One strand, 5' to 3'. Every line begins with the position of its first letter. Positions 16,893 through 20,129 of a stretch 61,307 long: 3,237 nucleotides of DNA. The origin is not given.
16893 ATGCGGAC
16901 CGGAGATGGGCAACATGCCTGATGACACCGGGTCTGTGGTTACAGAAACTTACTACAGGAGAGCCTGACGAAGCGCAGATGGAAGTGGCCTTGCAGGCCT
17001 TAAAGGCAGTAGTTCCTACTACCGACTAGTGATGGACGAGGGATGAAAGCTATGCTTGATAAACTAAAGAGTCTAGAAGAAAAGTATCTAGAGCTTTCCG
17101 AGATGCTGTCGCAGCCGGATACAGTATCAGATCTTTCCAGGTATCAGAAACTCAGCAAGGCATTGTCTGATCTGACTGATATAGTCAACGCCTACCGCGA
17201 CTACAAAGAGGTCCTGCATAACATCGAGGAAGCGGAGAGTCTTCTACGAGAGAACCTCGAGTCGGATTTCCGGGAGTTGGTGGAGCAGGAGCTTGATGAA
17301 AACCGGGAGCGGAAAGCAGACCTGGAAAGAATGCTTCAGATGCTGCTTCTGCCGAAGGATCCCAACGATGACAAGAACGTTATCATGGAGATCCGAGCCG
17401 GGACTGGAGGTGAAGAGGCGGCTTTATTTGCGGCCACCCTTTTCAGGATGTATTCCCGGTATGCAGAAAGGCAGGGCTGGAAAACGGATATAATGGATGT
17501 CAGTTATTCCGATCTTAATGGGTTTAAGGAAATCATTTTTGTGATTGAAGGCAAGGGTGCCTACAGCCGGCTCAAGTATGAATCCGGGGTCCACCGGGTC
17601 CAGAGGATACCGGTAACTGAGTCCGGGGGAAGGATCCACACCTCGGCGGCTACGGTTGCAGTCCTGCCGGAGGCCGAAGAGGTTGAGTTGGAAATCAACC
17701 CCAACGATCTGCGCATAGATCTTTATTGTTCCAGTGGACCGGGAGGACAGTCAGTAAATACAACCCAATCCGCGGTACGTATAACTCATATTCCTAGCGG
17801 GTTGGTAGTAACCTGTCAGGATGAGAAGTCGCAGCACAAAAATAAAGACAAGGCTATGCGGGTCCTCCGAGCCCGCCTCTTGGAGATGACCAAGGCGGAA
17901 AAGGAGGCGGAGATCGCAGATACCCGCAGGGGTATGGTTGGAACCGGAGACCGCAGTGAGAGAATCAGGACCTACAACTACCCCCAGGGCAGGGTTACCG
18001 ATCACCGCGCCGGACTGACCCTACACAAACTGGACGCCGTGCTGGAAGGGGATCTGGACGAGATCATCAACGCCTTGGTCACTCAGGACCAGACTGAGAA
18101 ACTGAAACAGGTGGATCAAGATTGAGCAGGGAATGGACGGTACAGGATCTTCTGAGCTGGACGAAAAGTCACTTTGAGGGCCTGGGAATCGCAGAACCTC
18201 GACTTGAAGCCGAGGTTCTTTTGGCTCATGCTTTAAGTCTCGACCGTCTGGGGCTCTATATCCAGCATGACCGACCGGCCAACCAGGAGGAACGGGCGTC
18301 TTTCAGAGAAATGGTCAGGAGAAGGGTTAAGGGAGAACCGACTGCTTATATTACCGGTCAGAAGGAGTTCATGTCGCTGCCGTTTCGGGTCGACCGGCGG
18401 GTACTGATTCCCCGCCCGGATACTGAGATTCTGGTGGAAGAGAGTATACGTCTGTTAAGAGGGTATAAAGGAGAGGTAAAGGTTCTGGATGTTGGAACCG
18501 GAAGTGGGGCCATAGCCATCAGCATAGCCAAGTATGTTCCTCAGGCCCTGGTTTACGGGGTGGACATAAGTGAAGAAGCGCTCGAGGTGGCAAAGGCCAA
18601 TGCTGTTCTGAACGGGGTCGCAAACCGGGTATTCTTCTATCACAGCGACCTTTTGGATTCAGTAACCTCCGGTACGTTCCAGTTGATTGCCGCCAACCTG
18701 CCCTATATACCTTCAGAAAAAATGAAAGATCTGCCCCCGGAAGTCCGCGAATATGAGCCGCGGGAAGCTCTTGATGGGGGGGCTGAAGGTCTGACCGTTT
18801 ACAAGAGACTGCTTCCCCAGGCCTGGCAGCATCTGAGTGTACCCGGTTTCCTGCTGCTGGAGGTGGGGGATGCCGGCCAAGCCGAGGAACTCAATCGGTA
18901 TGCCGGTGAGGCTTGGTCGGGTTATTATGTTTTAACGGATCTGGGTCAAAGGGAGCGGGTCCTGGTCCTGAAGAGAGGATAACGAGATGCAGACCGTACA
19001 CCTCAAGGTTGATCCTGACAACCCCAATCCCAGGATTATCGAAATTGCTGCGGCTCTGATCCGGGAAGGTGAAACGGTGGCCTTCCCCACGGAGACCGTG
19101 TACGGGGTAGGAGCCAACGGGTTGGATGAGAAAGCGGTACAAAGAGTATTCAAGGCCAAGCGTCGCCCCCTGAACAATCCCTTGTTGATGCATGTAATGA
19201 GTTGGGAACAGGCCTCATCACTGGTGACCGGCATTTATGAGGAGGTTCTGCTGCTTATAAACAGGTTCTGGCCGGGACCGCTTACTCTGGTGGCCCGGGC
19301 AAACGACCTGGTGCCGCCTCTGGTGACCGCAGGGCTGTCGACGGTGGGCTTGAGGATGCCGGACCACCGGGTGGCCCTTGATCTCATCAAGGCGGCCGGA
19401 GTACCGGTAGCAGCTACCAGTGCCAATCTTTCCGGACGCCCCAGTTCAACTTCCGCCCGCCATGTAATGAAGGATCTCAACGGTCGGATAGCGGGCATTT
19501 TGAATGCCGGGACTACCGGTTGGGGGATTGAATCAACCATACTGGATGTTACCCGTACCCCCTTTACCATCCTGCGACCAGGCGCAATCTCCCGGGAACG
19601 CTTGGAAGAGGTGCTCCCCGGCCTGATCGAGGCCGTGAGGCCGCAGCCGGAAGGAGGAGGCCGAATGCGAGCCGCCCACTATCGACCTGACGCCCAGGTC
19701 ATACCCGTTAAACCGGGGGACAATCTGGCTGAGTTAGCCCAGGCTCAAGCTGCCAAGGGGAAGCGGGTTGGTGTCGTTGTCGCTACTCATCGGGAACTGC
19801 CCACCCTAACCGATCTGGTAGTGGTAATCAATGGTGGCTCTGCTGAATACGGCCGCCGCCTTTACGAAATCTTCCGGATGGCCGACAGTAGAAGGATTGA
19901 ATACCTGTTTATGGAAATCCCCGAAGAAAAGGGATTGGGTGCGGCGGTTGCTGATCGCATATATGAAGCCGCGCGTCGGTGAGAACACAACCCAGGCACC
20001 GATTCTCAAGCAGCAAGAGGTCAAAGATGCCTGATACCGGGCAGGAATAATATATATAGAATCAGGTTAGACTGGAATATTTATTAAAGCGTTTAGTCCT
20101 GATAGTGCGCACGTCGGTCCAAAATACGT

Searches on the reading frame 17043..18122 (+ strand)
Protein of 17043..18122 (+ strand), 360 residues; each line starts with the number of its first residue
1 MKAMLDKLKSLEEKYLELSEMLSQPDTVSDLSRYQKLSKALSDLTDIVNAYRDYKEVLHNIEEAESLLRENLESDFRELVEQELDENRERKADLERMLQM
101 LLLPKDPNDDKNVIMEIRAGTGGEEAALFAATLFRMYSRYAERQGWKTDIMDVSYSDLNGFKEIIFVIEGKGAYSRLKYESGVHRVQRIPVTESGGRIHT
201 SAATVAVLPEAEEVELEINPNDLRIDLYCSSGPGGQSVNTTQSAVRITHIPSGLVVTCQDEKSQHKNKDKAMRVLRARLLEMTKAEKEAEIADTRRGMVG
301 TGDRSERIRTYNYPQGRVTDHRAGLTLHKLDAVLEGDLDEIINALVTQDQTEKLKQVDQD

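Call 91: search_protein_families(library=pfam, proteins=[window:17043-18122:+], max_evalue=0.00001)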
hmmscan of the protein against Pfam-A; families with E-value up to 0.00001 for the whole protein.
window:17043-18122:+ (360 aa): 2 families
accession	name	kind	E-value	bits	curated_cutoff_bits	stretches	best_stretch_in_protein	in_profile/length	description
PF03462.23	PCRF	-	1.1e-75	254.1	24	1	11-205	1-194/194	PCRF domain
PF00472.26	RF-1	-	6.4e-45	152.3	35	1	212-322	1-116/116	RF-1 domain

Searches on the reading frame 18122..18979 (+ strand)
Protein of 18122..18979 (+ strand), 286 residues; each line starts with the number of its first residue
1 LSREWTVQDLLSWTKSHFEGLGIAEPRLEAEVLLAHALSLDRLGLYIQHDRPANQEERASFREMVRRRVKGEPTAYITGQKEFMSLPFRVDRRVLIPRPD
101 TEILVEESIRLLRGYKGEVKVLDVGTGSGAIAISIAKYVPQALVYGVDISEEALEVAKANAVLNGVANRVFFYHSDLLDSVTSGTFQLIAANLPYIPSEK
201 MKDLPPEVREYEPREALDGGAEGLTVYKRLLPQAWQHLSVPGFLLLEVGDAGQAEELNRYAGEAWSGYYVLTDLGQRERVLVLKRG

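Call 91: search_protein_families(library=pfam, proteins=[window:18122-18979:+], max_evalue=0.00001)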
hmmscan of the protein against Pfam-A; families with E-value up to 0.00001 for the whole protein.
window:18122-18979:+ (286 aa): 9 families
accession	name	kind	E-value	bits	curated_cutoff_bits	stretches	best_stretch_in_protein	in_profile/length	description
PF17827.6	PrmC_N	-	5e-22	78.7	23.4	1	9-79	1-71/71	PrmC N-terminal domain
PF05175.20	MTS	-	1.2e-13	51.5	23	1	119-196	33-109/170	Methyltransferase small domain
PF13847.12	Methyltransf_31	-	8.3e-13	48.7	27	1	117-192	3-81/145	Methyltransferase domain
PF06325.19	PrmA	-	3e-12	47.1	22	1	116-193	160-234/296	Ribosomal protein L11 methyltransferase (PrmA)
PF13649.12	Methyltransf_25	-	3.5e-12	47.3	27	1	121-204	1-85/97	Methyltransferase domain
PF02475.24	TRM5-TYW2_MTfase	-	2.3e-07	31.3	28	1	105-195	24-114/164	TRM5/TYW2 methyltransferase domain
PF08241.18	Methyltransf_11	-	3e-07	31.4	21.2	1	122-190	1-65/95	Methyltransferase domain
PF09445.16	Methyltransf_15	-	4.9e-07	29.9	22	1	120-189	3-70/165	RNA cap guanine-N2 methyltransferase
PF08242.18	Methyltransf_12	-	2.4e-06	28.6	30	1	122-177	1-58/98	Methyltransferase domain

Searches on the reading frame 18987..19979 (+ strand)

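Call 91: search_protein_families(library=pfam, proteins=[window:18987-19979:+], max_evalue=0.00001)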
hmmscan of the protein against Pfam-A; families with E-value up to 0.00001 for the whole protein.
window:18987-19979:+ (331 aa): 2 families
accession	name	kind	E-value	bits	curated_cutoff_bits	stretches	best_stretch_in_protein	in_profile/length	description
PF01300.24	Sua5_yciO_yrdC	-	2.2e-57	193.9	25.1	1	24-199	2-178/178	Telomere recombination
PF03481.19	Sua5_C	-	9.9e-17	62.2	22.9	1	201-329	1-135/136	Threonylcarbamoyl-AMP synthase, C-terminal domain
